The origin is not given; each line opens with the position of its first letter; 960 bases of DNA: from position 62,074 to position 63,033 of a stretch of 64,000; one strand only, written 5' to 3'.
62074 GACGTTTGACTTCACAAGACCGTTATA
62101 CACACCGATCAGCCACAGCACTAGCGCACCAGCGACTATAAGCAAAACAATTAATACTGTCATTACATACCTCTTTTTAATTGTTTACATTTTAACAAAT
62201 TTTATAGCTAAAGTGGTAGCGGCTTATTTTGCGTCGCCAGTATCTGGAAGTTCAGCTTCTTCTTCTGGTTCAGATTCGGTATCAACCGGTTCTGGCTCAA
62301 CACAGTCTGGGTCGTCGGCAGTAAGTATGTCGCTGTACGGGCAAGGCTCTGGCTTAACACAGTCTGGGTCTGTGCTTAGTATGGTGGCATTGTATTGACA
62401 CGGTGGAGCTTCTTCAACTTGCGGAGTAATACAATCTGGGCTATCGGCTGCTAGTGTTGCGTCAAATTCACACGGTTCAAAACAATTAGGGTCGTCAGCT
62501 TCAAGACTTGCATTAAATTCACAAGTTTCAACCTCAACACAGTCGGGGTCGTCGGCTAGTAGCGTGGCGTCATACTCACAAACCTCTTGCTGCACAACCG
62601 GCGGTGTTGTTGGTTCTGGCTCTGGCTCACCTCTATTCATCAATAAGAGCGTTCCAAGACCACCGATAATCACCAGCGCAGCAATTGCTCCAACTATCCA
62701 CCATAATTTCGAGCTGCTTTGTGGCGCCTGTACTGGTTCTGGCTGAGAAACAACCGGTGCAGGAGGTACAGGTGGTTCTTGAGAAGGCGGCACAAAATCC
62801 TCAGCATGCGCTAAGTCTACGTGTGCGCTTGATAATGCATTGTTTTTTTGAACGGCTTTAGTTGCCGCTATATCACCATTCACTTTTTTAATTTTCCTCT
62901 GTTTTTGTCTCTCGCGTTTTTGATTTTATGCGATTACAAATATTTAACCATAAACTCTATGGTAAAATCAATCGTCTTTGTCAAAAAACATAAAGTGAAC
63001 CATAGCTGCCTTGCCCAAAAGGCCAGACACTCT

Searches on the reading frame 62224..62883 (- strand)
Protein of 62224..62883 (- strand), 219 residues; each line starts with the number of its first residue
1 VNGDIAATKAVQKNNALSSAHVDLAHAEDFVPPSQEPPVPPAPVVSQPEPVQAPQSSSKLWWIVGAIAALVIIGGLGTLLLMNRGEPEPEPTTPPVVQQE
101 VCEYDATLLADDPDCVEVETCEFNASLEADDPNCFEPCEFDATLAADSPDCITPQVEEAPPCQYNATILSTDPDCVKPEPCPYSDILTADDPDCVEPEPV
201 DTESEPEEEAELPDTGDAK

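Call 59: find_encoding_contigs(protein=window:62224-62883:-, flank=10000, max_places=1)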
Protein window:62224-62883:- (219 aa): 8 contigs read that carry it; 1 place shown.
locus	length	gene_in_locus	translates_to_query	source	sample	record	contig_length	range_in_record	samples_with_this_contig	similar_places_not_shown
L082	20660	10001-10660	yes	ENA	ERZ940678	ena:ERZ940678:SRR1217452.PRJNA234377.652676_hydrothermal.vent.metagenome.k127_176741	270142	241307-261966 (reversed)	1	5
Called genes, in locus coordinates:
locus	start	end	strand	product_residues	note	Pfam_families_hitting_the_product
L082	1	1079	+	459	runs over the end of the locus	-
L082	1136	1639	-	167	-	PF08327:AHSA1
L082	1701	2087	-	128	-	-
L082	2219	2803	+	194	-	PF03713:DUF305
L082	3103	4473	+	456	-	-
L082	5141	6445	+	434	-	-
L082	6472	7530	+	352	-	-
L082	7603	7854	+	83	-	PF01541:GIY-YIG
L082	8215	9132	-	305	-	-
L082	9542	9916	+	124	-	-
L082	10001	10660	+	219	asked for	-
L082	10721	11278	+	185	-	PF04011:LemA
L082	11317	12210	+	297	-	PF01435:Peptidase_M48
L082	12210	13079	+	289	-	-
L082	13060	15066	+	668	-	PF22745:Nlig-Ia, PF01653:DNA_ligase_aden, PF03120:OB_DNA_ligase, PF00633:HHH (faint), PF14520:HHH_5 (weak), PF12826:HHH_2, PF14520:HHH_5 (weak), PF00533:BRCT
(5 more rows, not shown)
